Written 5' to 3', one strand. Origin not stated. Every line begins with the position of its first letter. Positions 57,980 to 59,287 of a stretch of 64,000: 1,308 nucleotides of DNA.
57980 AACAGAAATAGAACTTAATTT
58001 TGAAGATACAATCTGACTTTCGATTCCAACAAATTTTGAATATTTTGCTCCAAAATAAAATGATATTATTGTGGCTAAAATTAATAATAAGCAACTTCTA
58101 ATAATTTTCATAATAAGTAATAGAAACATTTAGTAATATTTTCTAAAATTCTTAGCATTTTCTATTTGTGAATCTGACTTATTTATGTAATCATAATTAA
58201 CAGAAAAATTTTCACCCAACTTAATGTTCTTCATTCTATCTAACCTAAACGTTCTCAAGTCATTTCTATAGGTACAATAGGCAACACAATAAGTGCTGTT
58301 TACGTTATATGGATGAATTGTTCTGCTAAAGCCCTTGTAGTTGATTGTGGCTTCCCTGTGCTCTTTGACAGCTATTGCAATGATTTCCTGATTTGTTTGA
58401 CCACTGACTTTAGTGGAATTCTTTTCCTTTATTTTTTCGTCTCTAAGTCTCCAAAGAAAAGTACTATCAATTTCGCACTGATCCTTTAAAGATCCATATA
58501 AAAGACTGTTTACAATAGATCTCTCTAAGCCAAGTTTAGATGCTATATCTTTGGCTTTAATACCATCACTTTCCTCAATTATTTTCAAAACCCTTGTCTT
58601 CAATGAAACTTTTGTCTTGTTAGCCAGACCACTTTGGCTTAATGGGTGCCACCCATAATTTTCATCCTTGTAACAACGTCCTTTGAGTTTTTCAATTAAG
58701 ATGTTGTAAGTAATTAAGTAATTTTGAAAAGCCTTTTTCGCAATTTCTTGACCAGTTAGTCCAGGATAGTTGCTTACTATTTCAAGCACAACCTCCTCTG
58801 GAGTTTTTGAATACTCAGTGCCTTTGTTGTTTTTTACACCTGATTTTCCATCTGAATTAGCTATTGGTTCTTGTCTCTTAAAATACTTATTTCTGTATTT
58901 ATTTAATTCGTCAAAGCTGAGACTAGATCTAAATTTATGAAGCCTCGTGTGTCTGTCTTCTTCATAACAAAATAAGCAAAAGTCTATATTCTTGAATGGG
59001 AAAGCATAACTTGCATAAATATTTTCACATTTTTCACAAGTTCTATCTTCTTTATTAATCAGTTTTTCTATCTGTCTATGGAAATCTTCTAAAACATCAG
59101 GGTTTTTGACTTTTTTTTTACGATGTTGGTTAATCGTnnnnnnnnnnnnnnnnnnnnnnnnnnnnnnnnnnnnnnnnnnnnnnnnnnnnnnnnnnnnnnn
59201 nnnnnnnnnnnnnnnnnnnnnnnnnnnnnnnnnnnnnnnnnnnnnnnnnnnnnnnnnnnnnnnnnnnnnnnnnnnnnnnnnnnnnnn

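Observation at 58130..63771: Hhe-like helicase-nuclease whose stop follows an A9 tract, with the +1 frame running open through a Zn ribbon into a wHTH-WYL module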

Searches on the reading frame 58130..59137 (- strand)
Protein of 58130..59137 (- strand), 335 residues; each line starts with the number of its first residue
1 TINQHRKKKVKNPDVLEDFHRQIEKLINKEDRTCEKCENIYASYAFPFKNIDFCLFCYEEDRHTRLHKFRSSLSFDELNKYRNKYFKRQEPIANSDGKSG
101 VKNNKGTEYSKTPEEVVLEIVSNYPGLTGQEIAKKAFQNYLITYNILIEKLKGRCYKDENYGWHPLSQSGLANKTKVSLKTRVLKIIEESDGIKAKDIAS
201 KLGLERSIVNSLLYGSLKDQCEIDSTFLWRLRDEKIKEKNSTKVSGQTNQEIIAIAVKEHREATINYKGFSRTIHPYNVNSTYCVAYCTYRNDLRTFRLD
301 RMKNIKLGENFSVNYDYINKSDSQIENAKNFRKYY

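Call 7: search_protein_families(library=pfam, proteins=[window:58130-59137:-], max_evalue=0.1)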
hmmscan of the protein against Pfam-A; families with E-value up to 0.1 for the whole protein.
window:58130-59137:- (335 aa): 7 families
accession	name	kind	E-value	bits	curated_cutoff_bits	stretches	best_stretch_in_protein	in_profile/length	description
PF13280.12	WYL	-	3.6e-10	40.1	21.8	1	252-306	5-69/70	WYL domain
PF01047.28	MarR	-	5e-06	26.7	24.6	1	181-211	6-36/59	MarR family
PF13412.12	HTH_24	-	0.0038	17.2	21.9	0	181-207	6-32/48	Winged helix-turn-helix DNA-binding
PF08279.18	HTH_11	-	0.0064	16.8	25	0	182-209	4-32/55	HTH domain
PF20404.3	DUF6694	-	0.018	15.8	24.3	0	98-136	60-97/102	Family of unknown function (DUF6694)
PF22219.1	DUF3829_2nd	-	0.02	15.4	27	0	118-153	45-80/104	DUF3829-like, C-terminal domain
PF12802.13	MarR_2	-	0.056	14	27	0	181-213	8-41/61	MarR family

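Call 8: search_protein_families(library=padloc, proteins=[window:58130-59137:-], max_evalue=0.01)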
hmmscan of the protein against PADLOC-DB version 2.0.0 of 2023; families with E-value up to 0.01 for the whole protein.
window:58130-59137:- (335 aa): 3 families
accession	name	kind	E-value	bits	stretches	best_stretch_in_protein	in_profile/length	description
PDLC01457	WYL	-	7.3e-12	43.4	1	246-315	123-202/229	"CAS-I,CAS-II,CAS-III,CAS-IV,CAS-V,CAS-VI; associated_signaling"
PDLC01652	WYL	-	1.9e-09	36.1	1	249-309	19-79/162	"CAS-I,CAS-II,CAS-III,CAS-IV,CAS-V,CAS-VI; associated_signaling"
PDLC00623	ZorC1|ZorC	-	9.1e-08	29.2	1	179-240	617-678/687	EH signature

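Call 11: find_related_loci(query=window:58130-59137:-, collection=genome_contigs, flank=8000)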
Query window:58130-59137:- (335 aa) in genome_contigs; peptide patterns used: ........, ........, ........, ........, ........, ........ (x = any residue, [..] = any of these).
138 stretches matched a pattern; 19 encode a relative of the query (tblastn E <= 1e-3); 19 distinct loci.
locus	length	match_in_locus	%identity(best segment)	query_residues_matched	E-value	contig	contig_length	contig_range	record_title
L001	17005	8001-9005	84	1-335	0e+0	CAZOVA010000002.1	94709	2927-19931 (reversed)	MAG TPA_asm: uncultured Pseudomonadales bacterium isolate binchicken_co45_656 genome assembly, contig: NODE_185_length_9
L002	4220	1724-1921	39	168-229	6e-8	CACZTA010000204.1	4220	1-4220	MAG: uncultured Lachnospiraceae bacterium isolate RUG12917 genome assembly, contig: RUG12917_asm_204, whole genome shotg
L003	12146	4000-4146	45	183-229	2e-7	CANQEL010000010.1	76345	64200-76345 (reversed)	MAG: uncultured Lachnospiraceae bacterium isolate Lapin-005__bin65 genome assembly, contig: Lapin-005__NODE_367_length_7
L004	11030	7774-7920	49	183-229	1e-7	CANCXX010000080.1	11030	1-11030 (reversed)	MAG TPA_asm: uncultured bacterium isolate ERR6760096_bin.74_metawrap_v1.3_MAG genome assembly, contig: ERZ12802846.5405,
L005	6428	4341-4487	49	183-229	1e-7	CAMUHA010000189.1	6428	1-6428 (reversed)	MAG TPA_asm: uncultured bacterium isolate SRR14038241_bin.52_metawrap_v1.3_MAG genome assembly, contig: NODE.10718_lengt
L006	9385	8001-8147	45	183-229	3e-7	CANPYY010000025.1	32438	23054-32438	MAG: uncultured Lachnospiraceae bacterium isolate Lapin-002__bin69 genome assembly, contig: Lapin-002__NODE_1774_length_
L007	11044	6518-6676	45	179-229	3e-7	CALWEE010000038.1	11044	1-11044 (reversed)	MAG: uncultured Lachnospiraceae bacterium isolate BRZ_BR__bin142 genome assembly, contig: BRZ_BR__NODE_11139_length_1104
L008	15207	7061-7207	49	183-229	1e-6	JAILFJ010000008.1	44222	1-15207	MAG: Oscillospiraceae bacterium isolate RUI069 k141_7196746_flag=0_multi=27.9939_len=44222, whole genome shotgun sequenc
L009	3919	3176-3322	47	183-229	2e-6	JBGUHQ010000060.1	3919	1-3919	MAG: Christensenellales bacterium isolate ruminal_MAG_347 ruminal_MAG_347_contig_0060, whole genome shotgun sequence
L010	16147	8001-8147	45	183-229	3e-6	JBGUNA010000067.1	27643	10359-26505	MAG: Candidatus Limivicinus sp. isolate ruminal_MAG_220 ruminal_MAG_220_contig_0067, whole genome shotgun sequence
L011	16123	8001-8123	56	191-229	4e-6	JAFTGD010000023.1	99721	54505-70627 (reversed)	MAG: Oscillospiraceae bacterium isolate RGIG3788 Roe_deer_Abomasum-5__c872, whole genome shotgun sequence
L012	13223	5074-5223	42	182-229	5e-6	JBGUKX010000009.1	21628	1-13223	MAG: Lachnospiraceae bacterium isolate ruminal_MAG_270 ruminal_MAG_270_contig_0009, whole genome shotgun sequence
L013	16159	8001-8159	42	179-229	6e-6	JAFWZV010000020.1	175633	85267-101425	MAG: Lachnospiraceae bacterium isolate RGIG6221 Sheep_Rectum-2__c687999, whole genome shotgun sequence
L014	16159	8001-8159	40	179-229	6e-6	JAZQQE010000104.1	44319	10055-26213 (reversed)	MAG: Oscillospiraceae bacterium isolate T1900045236_TH20190006.MAGScoT_cleanbin_000073 SGB_5479_k141_1078601, whole geno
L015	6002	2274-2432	42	179-229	7e-6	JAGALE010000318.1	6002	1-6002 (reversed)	MAG: Lachnospiraceae bacterium isolate RGIG8543 Water_deer_Cecum-3__c465400, whole genome shotgun sequence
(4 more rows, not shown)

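Call 17: find_related_loci(query=window:58130-59137:-, collection=metagenome_contigs, flank=6000)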
Query window:58130-59137:- (335 aa) in metagenome_contigs; peptide patterns used: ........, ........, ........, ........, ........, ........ (x = any residue, [..] = any of these).
251 stretches matched a pattern; 17 encode a relative of the query (tblastn E <= 1e-3); 17 distinct loci.
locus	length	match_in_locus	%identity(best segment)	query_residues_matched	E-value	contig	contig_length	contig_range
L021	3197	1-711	67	39-335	3e-128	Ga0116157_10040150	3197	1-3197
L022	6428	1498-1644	51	183-229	2e-8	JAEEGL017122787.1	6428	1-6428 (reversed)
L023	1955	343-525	43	171-229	6e-8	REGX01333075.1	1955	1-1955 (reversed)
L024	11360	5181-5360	45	174-229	1e-7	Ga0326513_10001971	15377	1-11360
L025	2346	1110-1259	46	182-229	1e-7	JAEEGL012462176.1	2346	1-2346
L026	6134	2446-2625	45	174-229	1e-7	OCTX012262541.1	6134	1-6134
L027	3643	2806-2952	49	183-229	2e-7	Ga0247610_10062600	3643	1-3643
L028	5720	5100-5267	45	178-229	5e-7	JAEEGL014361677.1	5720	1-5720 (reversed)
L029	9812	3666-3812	45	183-229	1e-6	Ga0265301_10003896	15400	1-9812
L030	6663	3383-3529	45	183-229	2e-6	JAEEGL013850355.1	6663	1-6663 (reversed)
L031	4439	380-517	48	186-229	3e-6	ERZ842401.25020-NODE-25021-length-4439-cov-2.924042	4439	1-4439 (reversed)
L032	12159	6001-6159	38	179-229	3e-5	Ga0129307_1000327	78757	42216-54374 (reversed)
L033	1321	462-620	38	179-229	2e-5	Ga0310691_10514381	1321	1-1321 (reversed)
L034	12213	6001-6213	37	98-229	4e-5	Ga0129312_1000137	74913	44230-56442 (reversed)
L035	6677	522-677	44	182-229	4e-5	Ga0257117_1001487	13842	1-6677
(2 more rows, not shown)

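Call 69: find_homologous_proteins(query=window:58133-59110:-, max_evalue=0.001)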
Query window:58133-59110:- (326 aa): 12 proteins with E <= 0.001 among 1589 candidates.
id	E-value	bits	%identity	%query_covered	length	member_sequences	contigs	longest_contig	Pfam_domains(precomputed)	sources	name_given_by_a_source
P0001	8.4e-168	576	82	95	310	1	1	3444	PF13280.13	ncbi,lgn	-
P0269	1.6e-133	463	68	95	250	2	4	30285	PF13280.13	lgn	-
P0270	5.2e-125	435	90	67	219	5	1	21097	PF01047.29,PF13280.13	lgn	-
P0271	8.8e-123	428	86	69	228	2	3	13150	PF01047.29,PF13280.13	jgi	jgi:predicted XRE-type DNA-binding protein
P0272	3.1e-119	416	87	67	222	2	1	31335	PF13280.13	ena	-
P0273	1.4e-115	404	84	67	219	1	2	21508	PF01047.29,PF13280.13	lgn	-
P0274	8.1e-112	392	81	67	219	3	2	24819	PF13280.13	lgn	-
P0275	3.1e-63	232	44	86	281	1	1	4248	PF13412.13,PF13280.13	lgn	-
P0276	7.7e-45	172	37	81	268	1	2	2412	PF13280.13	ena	-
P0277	1.9e-43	167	42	69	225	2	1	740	PF13280.13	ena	-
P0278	3.9e-36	143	37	80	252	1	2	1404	PF13280.13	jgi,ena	jgi:transposase-like protein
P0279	1.3e-34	138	36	80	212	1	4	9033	PF13280.13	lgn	-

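Call 78: predict_structure(alignment_id=A2)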
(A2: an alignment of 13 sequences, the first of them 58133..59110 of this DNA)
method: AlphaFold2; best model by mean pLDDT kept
length: 326 residues; sequences in the alignment: 13
mean_pLDDT: 67.3   pTM: 0.33
mean pLDDT of the five models: 67.3, 65.7, 64.9, 64.7, 53.3
residues with pLDDT >= 90: 57; 70-90: 135; 50-70: 25; < 50: 109
segments of 3 or more residues with pLDDT < 50: 1-59, 75-100, 159-167, 226-236
pLDDT, mean of each block of 10 residues (from residue 1): 39 41 39 35 35 44 51 44 27 29 84 85 78 77 77 70 45 88 88 82 85 87 57 53 94 90 93 92 89 90 89 83 59
secondary structure, 60 per line:
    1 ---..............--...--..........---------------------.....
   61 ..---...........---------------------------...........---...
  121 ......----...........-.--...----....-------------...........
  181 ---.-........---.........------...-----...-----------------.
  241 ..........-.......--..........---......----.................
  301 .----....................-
elements in order: H4-17 H25-34 H56-62 H66-76 H104-114 H120-126 H131-141 E146-148 E153-156 H170-180 H186-193 H197-205 E212-214 E220-222 H240-250 E252-258 E261-270 E274-279 E284-289 E293-301 H306-325

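Call 80: fold_search(model_id=the predicted structure, library=pdb)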
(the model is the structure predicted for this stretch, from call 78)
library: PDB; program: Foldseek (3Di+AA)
matches with E <= 10: 1619; with E <= 0.001: 22
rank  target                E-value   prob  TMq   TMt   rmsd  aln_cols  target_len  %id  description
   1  7tb5                  5.0e-07  1.00  0.20  0.25  16.8       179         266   17  Structure of P. aeruginosa PA17 CapW (released 2022-01-19)
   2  9fnd_Y                3.2e-06  1.00  0.19  0.20  16.2       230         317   15  Transcriptional activator PafBC bound to mycobacterial RNA polymerase (released 2025-02-12)
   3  9c5g_A                4.0e-06  1.00  0.20  0.23  17.0       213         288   14  Structure of R. leguminosarum CapW bound to single-stranded DNA (released 2024-10-30)
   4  8tp8_B                1.1e-05  1.00  0.17  0.18  15.2       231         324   16  Structure of the C. crescentus WYL-activator, DriD, bound to ssDNA and cognate DNA (released 2023-11-29)
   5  7qfz_H                1.3e-05  1.00  0.19  0.23  17.8       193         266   13  BrxR, a WYL-domain containing transcriptional regulator (released 2022-05-18)
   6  7t8l_B                1.6e-05  1.00  0.20  0.23  18.0       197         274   13  BrxR from Acinetobacter BREX type I phage restriction system (released 2022-05-18)
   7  9c5g_B                2.2e-05  1.00  0.20  0.23  17.0       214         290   14  Structure of R. leguminosarum CapW bound to single-stranded DNA (released 2024-10-30)
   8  7qfz_A                3.3e-05  1.00  0.19  0.21  17.9       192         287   14  BrxR, a WYL-domain containing transcriptional regulator (released 2022-05-18)
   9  7t8l_A                3.8e-05  1.00  0.18  0.21  18.6       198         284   14  BrxR from Acinetobacter BREX type I phage restriction system (released 2022-05-18)
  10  7qfz_B                4.0e-05  1.00  0.19  0.21  17.9       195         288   12  BrxR, a WYL-domain containing transcriptional regulator (released 2022-05-18)
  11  8tp8_D                4.7e-05  1.00  0.18  0.18  16.2       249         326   15  Structure of the C. crescentus WYL-activator, DriD, bound to ssDNA and cognate DNA (released 2023-11-29)
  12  7qfz_G                5.0e-05  1.00  0.19  0.22  18.0       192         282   14  BrxR, a WYL-domain containing transcriptional regulator (released 2022-05-18)
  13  9pfv_Q                5.6e-05  1.00  0.19  0.19  15.3       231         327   15  The cryo-EM structure of C. crescentus DriD-ssDNA-RNAP-Sigma73-CCNA_03891/CCNA_01149 promoter transcription activation (released 2026-02-25)
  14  7qfz_D                5.9e-05  1.00  0.19  0.21  18.5       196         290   14  BrxR, a WYL-domain containing transcriptional regulator (released 2022-05-18)
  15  9pfq_Q                5.9e-05  1.00  0.19  0.19  15.1       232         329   16  The cryo-EM structure of C. crescentus DriD-ssDNA-RNAP-Sigma73-bapE promoter transcription activation complex (released 2026-02-25)
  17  7qfz_C                1.1e-04  1.00  0.19  0.21  17.9       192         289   13  BrxR, a WYL-domain containing transcriptional regulator (released 2022-05-18)
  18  9fnd_X                1.1e-04  1.00  0.18  0.18  15.2       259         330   15  Transcriptional activator PafBC bound to mycobacterial RNA polymerase (released 2025-02-12)
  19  8tp8_A                1.8e-04  0.99  0.18  0.18  17.4       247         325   15  Structure of the C. crescentus WYL-activator, DriD, bound to ssDNA and cognate DNA (released 2023-11-29)
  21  7qfz_E                2.2e-04  1.00  0.19  0.21  17.7       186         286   13  BrxR, a WYL-domain containing transcriptional regulator (released 2022-05-18)
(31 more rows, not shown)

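Call 83: search_protein_families(library=ncbifam, proteins=[window:58133-59110:-], max_evalue=0.001)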
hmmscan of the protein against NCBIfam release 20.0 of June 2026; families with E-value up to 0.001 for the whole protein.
window:58133-59110:- (326 aa): 0 families
